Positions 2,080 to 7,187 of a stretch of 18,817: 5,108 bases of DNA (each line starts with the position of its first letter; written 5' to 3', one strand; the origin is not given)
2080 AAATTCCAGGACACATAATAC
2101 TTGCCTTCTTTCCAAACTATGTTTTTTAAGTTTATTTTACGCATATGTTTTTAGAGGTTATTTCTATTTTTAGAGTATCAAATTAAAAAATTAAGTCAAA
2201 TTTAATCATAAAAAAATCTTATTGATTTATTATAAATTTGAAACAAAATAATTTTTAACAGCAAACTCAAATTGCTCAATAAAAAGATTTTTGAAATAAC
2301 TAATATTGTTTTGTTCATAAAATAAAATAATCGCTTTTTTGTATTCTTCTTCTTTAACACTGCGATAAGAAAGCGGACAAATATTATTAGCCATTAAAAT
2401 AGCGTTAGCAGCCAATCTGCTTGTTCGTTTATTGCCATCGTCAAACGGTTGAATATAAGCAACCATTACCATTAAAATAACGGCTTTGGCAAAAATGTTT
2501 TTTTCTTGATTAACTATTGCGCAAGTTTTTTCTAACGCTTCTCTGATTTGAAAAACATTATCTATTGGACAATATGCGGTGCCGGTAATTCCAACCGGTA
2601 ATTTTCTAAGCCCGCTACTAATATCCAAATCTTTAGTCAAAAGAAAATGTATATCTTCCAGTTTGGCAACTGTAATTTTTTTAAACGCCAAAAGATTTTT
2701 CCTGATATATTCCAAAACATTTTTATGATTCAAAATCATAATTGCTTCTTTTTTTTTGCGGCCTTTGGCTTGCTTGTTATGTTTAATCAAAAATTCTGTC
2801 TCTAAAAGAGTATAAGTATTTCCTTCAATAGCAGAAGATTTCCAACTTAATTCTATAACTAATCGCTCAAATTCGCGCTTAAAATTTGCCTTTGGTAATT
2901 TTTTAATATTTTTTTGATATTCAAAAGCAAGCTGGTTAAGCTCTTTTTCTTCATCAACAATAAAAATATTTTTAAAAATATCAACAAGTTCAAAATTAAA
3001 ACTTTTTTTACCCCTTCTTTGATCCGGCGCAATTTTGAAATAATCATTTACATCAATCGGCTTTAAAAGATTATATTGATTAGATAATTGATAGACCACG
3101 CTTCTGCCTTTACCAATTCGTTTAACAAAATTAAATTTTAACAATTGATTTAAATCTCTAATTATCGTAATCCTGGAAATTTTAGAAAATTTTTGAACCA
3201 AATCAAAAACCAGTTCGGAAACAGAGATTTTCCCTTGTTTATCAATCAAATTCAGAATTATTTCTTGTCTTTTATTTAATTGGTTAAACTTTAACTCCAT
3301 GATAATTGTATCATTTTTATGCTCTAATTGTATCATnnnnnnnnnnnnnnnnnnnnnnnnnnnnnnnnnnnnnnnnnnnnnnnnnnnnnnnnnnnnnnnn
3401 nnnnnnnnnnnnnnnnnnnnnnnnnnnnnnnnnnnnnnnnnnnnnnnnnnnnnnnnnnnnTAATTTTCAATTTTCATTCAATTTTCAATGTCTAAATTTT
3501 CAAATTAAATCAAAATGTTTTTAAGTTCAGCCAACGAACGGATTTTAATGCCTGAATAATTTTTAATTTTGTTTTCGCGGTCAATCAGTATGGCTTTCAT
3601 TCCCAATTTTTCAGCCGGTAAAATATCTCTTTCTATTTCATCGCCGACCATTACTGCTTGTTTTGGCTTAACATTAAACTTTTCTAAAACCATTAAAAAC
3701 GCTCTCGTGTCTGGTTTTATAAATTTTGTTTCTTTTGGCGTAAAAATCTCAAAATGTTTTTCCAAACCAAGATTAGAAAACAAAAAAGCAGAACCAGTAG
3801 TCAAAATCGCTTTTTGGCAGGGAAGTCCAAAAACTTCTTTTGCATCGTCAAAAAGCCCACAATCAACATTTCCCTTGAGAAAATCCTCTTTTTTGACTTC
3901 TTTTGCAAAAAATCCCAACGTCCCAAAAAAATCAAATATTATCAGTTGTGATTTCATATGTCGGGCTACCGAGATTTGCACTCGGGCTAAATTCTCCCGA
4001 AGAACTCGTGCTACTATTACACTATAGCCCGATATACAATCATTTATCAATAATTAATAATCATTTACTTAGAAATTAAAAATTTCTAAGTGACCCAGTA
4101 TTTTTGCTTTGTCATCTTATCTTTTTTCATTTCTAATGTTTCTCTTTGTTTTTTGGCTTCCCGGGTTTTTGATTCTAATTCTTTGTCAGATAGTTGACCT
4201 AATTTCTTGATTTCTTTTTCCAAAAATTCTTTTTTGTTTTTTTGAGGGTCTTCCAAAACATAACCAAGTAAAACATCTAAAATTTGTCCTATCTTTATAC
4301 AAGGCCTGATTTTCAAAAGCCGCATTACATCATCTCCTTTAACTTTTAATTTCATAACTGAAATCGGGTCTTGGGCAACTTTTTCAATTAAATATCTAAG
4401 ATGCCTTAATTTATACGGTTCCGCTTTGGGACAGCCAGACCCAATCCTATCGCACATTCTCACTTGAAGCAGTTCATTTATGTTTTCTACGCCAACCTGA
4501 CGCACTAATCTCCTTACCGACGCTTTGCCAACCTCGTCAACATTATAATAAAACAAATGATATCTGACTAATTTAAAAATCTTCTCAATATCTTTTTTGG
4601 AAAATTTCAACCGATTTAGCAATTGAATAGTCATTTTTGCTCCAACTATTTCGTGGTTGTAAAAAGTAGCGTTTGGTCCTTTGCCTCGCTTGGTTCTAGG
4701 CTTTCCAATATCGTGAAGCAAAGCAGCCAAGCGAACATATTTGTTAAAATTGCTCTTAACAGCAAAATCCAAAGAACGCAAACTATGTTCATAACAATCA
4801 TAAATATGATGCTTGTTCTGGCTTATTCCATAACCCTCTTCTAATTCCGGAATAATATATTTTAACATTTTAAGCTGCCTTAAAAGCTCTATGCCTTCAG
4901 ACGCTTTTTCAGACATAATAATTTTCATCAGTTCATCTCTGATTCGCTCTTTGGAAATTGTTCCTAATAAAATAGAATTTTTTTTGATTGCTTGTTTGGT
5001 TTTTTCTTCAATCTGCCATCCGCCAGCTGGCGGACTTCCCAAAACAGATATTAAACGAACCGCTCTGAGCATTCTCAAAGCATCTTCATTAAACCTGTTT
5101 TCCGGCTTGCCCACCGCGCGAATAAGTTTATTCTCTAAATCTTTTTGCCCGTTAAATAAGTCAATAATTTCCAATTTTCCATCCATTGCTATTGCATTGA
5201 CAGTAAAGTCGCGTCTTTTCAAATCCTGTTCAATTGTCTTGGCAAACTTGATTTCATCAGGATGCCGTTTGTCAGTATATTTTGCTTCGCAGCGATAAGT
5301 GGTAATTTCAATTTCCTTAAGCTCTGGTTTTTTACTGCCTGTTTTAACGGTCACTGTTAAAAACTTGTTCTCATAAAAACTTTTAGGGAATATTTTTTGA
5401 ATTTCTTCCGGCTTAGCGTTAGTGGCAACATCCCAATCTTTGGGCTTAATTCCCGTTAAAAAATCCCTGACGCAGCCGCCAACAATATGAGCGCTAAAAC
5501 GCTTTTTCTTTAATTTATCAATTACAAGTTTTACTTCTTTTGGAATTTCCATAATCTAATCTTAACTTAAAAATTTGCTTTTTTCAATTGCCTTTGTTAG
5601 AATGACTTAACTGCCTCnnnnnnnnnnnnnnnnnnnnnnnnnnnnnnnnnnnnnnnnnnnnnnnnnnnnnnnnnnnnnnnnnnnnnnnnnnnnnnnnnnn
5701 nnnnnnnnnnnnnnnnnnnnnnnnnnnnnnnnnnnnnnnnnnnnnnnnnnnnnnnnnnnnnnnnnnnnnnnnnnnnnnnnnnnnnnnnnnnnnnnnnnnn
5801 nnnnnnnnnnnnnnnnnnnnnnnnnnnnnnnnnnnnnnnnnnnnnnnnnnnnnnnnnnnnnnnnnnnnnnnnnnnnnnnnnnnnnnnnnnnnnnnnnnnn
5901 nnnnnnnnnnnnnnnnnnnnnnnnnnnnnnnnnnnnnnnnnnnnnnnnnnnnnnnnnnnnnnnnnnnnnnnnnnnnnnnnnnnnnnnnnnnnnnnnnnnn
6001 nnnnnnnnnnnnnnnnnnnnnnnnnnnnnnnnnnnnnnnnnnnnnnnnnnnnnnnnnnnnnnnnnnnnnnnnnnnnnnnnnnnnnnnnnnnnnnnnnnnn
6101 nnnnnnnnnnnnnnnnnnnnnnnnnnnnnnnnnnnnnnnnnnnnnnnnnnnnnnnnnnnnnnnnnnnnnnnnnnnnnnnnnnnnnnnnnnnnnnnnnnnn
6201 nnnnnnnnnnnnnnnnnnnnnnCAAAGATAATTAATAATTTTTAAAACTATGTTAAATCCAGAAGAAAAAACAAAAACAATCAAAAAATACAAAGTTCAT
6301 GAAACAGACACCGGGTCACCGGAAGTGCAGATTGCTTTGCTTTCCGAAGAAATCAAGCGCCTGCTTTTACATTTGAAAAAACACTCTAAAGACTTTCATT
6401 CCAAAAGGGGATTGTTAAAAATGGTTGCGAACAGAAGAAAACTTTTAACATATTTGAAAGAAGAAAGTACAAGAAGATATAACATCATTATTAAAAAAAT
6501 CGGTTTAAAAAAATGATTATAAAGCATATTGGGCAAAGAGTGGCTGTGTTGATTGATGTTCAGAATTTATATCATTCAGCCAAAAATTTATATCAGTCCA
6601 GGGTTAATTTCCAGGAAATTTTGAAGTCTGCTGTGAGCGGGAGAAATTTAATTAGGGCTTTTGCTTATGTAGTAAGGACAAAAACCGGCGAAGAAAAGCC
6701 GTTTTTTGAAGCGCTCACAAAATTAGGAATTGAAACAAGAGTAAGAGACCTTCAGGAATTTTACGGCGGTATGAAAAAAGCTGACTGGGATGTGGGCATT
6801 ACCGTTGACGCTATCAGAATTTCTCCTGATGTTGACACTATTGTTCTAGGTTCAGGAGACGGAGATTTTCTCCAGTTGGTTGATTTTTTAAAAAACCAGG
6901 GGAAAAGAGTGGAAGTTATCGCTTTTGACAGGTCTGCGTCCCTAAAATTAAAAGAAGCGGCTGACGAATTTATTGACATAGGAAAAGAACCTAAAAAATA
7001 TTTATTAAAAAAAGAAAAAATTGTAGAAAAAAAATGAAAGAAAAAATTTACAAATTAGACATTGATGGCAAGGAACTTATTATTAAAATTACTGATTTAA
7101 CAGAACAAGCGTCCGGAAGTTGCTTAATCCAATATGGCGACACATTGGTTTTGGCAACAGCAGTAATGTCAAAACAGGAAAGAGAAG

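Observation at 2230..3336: HTH-Fic/Doc-like protein whose catalytic His is Gln (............)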

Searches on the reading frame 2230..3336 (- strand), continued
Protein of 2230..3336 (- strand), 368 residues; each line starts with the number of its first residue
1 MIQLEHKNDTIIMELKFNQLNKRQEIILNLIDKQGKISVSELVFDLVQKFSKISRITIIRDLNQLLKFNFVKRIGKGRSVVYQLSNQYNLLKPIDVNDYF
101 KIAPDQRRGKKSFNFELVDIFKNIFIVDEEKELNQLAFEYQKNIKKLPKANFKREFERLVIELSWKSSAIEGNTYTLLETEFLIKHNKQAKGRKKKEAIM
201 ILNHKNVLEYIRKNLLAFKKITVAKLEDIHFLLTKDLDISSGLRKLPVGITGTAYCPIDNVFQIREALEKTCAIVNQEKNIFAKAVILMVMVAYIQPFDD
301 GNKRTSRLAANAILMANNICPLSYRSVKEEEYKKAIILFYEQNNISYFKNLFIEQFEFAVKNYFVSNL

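Call 65: find_encoding_contigs(protein=P0053, flank=5000, max_places=1)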
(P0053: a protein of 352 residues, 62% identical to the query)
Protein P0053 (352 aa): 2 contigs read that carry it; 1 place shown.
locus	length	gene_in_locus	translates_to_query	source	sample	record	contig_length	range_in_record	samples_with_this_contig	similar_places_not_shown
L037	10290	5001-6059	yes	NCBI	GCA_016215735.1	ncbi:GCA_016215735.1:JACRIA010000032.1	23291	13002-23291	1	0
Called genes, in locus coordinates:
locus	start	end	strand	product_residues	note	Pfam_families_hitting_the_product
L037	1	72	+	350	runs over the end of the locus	-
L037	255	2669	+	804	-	PF04542:Sigma70_r2 (weak)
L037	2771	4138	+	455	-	PF00919:UPF0004, PF04055:Radical_SAM, PF01938:TRAM (weak)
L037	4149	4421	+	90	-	-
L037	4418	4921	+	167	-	-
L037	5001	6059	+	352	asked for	PF02661:Fic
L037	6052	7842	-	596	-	PF01411:tRNA-synt_2c, PF07973:tRNA_SAD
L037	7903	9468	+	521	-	PF11832:DUF3352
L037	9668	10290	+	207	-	?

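Call 66: find_encoding_contigs(protein=P0073, flank=5000, max_places=1)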
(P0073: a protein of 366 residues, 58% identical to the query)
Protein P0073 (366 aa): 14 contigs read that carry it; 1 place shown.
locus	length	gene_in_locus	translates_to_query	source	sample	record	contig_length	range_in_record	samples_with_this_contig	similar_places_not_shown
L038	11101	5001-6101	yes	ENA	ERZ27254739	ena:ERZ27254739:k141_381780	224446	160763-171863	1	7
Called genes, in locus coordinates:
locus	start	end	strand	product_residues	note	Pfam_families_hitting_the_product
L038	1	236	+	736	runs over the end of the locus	-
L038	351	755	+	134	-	PF11969:DcpS_C, PF01230:HIT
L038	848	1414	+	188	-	PF00293:NUDIX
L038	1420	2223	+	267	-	PF04055:Radical_SAM, PF13353:Fer4_12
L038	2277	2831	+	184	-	PF01871:AMMECR1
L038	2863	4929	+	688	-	PF02534:T4SS-DNA_transf (faint), PF10412:TrwB_AAD_bind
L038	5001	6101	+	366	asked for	PF02661:Fic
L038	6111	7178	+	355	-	PF00391:PEP-utilizers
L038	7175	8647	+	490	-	PF00391:PEP-utilizers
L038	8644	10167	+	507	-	PF00391:PEP-utilizers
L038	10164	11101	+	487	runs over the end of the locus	PF00391:PEP-utilizers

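Call 67: find_encoding_contigs(protein=P0066, flank=5000, max_places=1)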
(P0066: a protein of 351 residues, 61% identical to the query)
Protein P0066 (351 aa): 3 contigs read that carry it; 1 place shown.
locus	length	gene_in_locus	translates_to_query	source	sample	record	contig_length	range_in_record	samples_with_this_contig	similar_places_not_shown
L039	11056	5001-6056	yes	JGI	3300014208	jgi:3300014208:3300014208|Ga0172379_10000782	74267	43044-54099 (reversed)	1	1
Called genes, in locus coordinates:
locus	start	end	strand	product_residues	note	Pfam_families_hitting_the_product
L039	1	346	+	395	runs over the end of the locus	PF09445:Methyltransf_15, PF13649:Methyltransf_25 (weak), PF22013:PG_1098_Fer (weak), PF18096:Thump_like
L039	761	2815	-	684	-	PF17191:RecG_wedge, PF01336:tRNA_anti-codon (faint), PF04851:ResIII, PF00270:DEAD, PF00271:Helicase_C, PF22590:Cas3-like_C_2 (weak), PF19833:RecG_dom3_C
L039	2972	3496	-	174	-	-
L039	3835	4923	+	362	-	PF04346:EutH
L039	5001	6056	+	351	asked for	PF02661:Fic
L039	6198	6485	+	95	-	-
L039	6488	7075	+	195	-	-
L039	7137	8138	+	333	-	PF01594:AI-2E_transport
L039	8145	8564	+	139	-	-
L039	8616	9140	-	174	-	PF00578:AhpC-TSA, PF08534:Redoxin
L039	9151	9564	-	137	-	PF01475:FUR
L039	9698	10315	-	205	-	PF01726:LexA_DNA_bind, PF00717:Peptidase_S24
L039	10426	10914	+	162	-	PF01230:HIT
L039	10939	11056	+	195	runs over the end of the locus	-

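Call 78: find_related_loci(query=A1, collection=viral_contigs, flank=5000)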
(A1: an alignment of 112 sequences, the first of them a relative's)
Query A1 (368 aa) in viral_contigs; peptide patterns used: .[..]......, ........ (x = any residue, [..] = any of these).
95 stretches matched a pattern; 23 encode a relative of the query (tblastn E <= 1e-3); 22 distinct loci.
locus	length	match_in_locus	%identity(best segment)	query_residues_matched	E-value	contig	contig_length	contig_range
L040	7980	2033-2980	47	52-364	2e-96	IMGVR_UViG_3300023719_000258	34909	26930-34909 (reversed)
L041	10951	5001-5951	47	51-364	5e-93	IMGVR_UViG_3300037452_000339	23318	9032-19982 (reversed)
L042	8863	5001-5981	46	38-364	4e-92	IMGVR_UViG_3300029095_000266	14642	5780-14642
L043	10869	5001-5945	47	53-364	3e-91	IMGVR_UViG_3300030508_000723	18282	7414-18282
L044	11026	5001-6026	46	23-364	4e-90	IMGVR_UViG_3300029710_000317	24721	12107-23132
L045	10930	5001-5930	48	57-364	7e-90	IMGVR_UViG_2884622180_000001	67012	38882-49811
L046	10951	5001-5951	44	51-364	2e-81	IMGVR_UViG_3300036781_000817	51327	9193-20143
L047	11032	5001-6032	48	21-364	1e-94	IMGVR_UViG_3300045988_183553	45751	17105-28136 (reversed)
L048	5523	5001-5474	44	57-211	5e-37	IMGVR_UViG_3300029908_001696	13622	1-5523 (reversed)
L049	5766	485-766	59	271-364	1e-33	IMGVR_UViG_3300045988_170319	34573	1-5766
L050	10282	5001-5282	59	271-364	1e-33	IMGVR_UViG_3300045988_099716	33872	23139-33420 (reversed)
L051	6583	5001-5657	35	141-353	8e-22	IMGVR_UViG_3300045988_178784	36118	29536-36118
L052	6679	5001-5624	33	152-353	9e-22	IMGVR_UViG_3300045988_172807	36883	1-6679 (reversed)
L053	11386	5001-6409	33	143-364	1e-21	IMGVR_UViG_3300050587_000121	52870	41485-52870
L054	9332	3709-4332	33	152-353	2e-21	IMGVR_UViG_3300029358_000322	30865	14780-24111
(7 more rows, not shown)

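Call 82: search_protein_families(library=phrogs, proteins=[window:2230-3300:-], max_evalue=0.001)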
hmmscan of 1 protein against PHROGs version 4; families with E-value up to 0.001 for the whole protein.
window:2230-3300:- (356 aa): 3 families
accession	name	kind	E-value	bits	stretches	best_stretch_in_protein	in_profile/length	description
phrog_11900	-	unknown function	1.1e-35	124.2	1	139-342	5-215/230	-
phrog_5978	-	unknown function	1.3e-17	64.9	1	118-328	18-243/364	-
phrog_577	-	moron, auxiliary metabolic gene and host takeover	0.00057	20.8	0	262-307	45-90/128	Doc-like toxin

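Call 93: search_protein_families(library=pfam, alignment_id=A1, max_evalue=0.001)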
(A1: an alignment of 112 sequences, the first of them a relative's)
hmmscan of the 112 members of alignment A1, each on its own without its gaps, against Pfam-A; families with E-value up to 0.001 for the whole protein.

A. member 1, P0001 (368 aa): 3 families
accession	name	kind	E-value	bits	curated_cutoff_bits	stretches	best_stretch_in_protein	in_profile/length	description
PF02661.23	Fic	-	1.1e-13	52.2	24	1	221-314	2-93/93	Fic/DOC family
PF08220.18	HTH_DeoR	-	1.4e-05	25.2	21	1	23-74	1-47/57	DeoR-like helix-turn-helix domain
PF01475.25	FUR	-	0.00018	22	23.1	1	23-86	9-75/121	Ferric uptake regulator family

B. families by the number of members that match (of 112 scanned): 17 families
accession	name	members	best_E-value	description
PF02661.23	Fic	112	4.5e-16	Fic/DOC family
PF08220.18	HTH_DeoR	25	4.6e-07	DeoR-like helix-turn-helix domain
PF03965.22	Penicillinase_R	5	8.3e-07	Penicillinase repressor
PF01316.27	Arg_repressor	5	8.3e-06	Arginine repressor, DNA binding domain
PF01475.25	FUR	4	0.00018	Ferric uptake regulator family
PF13412.12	HTH_24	3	1.3e-05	Winged helix-turn-helix DNA-binding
PF08279.18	HTH_11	3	8.8e-05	HTH domain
PF25213.1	HVO_A0261_N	2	2.6e-05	HVO_A0261 N-terminal domain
PF02082.26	Rrf2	1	2.5e-05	Iron-dependent Transcriptional regulator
PF13601.12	HTH_34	1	0.00022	Winged helix DNA-binding domain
PF16902.11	FokI_D3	1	0.00035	FokI, D3 domain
PF04079.22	SMC_ScpB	1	0.00035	Segregation and condensation complex subunit ScpB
PF10826.14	DUF2551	1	0.00041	Protein of unknown function (DUF2551)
PF13463.12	HTH_27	1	0.00042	Winged helix DNA-binding domain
PF07106.19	TBPIP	1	0.0005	TBPIP/Hop2 winged helix domain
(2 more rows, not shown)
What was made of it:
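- On Fic/Fido superfamily (Pfam PF02661): 112 of 112 family members match (call 93).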

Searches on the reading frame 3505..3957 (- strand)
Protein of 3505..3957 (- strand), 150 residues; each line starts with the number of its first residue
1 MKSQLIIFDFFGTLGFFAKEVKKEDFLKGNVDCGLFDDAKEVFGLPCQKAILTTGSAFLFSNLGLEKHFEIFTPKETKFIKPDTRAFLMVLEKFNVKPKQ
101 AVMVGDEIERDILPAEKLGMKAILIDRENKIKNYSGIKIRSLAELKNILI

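Call 55: search_protein_families(library=pfam, proteins=[window:3505-3957:-], max_evalue=0.001)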
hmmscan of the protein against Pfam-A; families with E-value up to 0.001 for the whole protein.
window:3505-3957:- (150 aa): 3 families
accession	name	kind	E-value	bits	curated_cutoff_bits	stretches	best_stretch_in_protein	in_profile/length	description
PF13419.12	HAD_2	-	2.8e-10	41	23.8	1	61-124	114-177/178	Haloacid dehalogenase-like hydrolase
PF00702.32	Hydrolase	-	6.1e-10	40.2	26.4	1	49-119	117-191/191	haloacid dehalogenase-like hydrolase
PF13242.12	Hydrolase_like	-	6.3e-10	39.3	22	1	81-127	4-50/75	HAD-hyrolase-like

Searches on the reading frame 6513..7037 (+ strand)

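Call 55: search_protein_families(library=pfam, proteins=[window:6513-7037:+], max_evalue=0.001)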
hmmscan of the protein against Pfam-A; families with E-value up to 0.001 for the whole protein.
window:6513-7037:+ (174 aa): 1 family
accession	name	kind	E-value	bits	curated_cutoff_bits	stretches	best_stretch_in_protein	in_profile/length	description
PF01936.24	NYN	-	4.4e-35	121.8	24.2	1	9-156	1-144/145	NYN domain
